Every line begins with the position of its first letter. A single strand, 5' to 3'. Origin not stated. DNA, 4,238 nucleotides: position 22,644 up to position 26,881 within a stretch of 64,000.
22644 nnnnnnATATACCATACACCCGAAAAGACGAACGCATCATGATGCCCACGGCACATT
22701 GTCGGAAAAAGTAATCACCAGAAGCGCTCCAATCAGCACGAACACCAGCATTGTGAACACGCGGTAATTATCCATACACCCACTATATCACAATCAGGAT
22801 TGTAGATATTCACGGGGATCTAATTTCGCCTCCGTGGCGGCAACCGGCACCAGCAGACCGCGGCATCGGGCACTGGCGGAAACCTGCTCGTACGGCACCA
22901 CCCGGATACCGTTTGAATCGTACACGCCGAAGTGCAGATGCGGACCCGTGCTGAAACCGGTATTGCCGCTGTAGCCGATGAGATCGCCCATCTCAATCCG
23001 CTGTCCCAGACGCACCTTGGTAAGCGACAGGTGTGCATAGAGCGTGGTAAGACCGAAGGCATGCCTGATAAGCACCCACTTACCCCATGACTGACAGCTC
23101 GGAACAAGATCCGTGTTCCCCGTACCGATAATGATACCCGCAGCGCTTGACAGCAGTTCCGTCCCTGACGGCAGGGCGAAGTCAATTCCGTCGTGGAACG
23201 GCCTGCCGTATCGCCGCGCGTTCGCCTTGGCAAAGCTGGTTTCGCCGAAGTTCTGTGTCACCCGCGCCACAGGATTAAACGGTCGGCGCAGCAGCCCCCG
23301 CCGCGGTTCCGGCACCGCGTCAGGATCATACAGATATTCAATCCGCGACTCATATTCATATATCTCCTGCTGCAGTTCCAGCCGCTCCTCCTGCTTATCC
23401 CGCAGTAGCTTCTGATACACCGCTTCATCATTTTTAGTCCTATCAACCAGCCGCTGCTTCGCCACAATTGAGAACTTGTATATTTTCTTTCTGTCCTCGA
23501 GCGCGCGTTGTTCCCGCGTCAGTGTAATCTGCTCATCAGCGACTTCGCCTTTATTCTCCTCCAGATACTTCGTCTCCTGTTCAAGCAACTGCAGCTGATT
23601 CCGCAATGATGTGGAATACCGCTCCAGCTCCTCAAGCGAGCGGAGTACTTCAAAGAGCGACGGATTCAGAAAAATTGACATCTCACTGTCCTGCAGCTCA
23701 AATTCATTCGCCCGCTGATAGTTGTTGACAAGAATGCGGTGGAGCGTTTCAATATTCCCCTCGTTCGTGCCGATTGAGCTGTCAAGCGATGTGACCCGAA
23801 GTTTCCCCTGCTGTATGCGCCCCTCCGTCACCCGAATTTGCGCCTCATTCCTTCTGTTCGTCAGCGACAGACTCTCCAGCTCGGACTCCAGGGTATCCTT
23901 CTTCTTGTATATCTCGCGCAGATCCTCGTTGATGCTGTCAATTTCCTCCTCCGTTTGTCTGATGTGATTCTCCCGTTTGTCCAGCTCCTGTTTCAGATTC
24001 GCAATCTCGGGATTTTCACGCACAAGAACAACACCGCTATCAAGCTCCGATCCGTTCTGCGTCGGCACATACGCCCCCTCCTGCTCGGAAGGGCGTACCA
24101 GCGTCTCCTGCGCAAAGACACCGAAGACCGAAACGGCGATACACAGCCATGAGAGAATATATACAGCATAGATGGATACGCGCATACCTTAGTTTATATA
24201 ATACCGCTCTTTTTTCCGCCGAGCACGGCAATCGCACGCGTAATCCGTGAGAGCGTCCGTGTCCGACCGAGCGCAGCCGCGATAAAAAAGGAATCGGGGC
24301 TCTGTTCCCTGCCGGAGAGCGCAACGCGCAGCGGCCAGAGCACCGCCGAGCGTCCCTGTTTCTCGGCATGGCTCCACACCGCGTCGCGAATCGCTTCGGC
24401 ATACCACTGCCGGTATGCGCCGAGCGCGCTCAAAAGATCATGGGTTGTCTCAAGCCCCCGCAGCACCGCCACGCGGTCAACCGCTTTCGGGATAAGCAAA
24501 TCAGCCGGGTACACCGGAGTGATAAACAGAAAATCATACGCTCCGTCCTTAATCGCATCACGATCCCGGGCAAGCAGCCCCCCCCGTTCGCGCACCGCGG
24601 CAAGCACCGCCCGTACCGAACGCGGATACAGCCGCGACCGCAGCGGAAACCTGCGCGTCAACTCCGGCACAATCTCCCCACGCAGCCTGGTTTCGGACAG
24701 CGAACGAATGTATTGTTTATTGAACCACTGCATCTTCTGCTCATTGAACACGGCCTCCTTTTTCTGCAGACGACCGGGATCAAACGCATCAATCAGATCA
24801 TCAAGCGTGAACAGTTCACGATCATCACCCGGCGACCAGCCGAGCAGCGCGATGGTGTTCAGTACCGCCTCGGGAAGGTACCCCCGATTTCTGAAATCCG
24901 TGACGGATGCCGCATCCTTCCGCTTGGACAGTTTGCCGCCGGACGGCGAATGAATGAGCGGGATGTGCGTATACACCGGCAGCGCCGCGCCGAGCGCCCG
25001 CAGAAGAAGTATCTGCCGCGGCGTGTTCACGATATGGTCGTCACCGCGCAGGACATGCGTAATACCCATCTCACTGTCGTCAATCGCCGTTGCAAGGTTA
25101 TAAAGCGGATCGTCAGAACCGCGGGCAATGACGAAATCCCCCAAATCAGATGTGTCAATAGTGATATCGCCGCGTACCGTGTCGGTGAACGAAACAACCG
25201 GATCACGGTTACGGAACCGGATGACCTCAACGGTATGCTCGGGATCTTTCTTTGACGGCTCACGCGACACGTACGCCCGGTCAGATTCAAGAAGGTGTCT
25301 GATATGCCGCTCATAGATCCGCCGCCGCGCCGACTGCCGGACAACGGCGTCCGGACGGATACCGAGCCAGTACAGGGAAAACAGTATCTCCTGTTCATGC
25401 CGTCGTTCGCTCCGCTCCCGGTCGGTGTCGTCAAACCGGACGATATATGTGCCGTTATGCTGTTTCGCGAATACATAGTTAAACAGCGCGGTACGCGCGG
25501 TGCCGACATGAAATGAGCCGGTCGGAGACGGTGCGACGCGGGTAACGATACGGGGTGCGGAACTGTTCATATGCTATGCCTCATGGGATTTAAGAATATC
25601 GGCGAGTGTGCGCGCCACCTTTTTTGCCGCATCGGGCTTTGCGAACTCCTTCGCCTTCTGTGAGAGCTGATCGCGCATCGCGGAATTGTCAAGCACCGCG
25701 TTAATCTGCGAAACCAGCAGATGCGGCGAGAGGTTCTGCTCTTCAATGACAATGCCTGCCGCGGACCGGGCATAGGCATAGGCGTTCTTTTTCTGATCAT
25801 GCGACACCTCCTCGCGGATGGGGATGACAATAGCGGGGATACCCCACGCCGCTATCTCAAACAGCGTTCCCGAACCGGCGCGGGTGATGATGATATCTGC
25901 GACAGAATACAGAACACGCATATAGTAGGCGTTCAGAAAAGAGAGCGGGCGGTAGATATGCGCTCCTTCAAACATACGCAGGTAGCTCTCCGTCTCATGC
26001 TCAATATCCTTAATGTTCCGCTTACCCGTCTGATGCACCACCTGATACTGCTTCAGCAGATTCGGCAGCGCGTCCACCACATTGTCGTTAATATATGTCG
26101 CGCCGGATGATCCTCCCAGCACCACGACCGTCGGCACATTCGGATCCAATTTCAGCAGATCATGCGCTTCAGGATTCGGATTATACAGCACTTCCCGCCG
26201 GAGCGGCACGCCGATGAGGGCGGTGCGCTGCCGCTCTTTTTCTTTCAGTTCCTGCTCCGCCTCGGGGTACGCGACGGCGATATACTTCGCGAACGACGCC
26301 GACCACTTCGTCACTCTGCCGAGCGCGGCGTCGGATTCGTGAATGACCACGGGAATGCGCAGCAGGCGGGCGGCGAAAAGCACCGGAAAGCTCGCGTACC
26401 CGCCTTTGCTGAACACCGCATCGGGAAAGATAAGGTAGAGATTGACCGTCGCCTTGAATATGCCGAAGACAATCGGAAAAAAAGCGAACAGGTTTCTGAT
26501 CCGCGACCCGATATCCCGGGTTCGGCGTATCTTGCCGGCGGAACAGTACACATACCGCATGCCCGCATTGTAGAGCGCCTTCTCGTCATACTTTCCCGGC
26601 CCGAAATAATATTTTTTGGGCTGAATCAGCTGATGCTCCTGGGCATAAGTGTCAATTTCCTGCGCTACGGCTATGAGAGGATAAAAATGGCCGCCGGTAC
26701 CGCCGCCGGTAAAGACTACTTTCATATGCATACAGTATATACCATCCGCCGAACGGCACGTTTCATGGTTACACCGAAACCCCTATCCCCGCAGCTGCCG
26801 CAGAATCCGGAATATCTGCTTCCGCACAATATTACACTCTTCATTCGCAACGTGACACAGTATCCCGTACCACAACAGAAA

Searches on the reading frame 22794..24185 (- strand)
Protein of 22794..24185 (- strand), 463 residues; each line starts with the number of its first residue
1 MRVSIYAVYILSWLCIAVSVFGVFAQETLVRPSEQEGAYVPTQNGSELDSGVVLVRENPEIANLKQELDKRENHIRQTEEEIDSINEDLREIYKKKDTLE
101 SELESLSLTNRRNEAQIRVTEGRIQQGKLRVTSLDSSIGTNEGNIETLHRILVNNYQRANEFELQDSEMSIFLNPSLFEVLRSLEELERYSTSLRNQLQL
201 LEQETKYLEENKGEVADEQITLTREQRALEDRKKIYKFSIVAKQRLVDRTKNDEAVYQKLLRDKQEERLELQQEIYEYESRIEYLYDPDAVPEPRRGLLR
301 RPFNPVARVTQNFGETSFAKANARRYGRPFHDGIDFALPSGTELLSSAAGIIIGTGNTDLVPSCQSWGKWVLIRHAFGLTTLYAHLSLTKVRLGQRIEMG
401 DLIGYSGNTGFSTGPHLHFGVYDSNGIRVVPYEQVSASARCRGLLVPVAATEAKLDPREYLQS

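Call 30: search_protein_families(library=pfam, proteins=[window:22794-24185:-])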
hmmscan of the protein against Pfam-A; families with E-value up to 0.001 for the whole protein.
window:22794-24185:- (463 aa): 1 family
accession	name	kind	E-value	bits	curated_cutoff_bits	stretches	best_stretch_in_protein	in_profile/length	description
PF01551.29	Peptidase_M23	-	2.2e-25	89.1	28.7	1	330-425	2-90/96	Peptidase family M23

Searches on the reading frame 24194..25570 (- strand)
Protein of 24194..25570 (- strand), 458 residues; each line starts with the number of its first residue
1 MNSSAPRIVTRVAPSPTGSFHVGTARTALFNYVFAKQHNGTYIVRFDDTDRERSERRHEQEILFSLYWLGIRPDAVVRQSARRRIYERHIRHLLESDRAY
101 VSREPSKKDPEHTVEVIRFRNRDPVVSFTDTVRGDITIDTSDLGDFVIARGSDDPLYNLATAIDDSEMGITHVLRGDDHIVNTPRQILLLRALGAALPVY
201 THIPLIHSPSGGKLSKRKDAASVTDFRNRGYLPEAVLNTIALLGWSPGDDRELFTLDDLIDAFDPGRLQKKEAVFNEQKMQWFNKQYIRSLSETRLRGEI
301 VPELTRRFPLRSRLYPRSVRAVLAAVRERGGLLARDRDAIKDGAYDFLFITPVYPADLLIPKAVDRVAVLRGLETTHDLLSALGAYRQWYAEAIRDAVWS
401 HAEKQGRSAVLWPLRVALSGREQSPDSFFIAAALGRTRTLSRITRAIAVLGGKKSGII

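Call 80: search_protein_families(library=pfam, proteins=[window:24194-25570:-], max_evalue=0.00001)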
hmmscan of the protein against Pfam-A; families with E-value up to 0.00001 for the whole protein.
window:24194-25570:- (458 aa): 2 families
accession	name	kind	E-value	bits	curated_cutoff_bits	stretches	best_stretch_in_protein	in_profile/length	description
PF00749.27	tRNA-synt_1c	-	4e-76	256.4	23.4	2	107-282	136-314/314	tRNA synthetases class I (E and Q), catalytic domain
PF19269.4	Anticodon_2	-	2.1e-13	51.3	23.6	1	372-447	64-141/141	Anticodon binding domain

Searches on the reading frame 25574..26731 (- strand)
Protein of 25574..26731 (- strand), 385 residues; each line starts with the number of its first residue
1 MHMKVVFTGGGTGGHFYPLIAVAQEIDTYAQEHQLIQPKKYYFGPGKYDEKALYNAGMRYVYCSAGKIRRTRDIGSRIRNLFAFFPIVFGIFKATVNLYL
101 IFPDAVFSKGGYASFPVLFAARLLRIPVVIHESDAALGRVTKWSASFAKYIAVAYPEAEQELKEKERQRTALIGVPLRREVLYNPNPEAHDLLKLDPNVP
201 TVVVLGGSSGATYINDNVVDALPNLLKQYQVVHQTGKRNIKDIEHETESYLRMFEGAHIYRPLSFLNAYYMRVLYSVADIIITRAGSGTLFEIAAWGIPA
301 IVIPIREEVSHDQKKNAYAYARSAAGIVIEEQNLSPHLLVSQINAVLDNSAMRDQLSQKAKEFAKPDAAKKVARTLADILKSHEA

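Call 80: search_protein_families(library=pfam, proteins=[window:25574-26731:-], max_evalue=0.00001)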
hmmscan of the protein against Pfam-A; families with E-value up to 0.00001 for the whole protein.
window:25574-26731:- (385 aa): 3 families
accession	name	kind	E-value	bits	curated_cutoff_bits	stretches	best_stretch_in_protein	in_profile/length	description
PF04101.22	Glyco_tran_28_C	-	3e-33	115.7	22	1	201-371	1-165/166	Glycosyltransferase family 28 C-terminal domain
PF03033.26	Glyco_transf_28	-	7.5e-23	81.6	26.2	1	5-152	1-138/139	Glycosyltransferase family 28 N-terminal domain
PF06722.18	EryCIII-like_C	-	1.7e-08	35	31.7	1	271-376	41-142/145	Erythromycin biosynthesis protein CIII-like, C-terminal domain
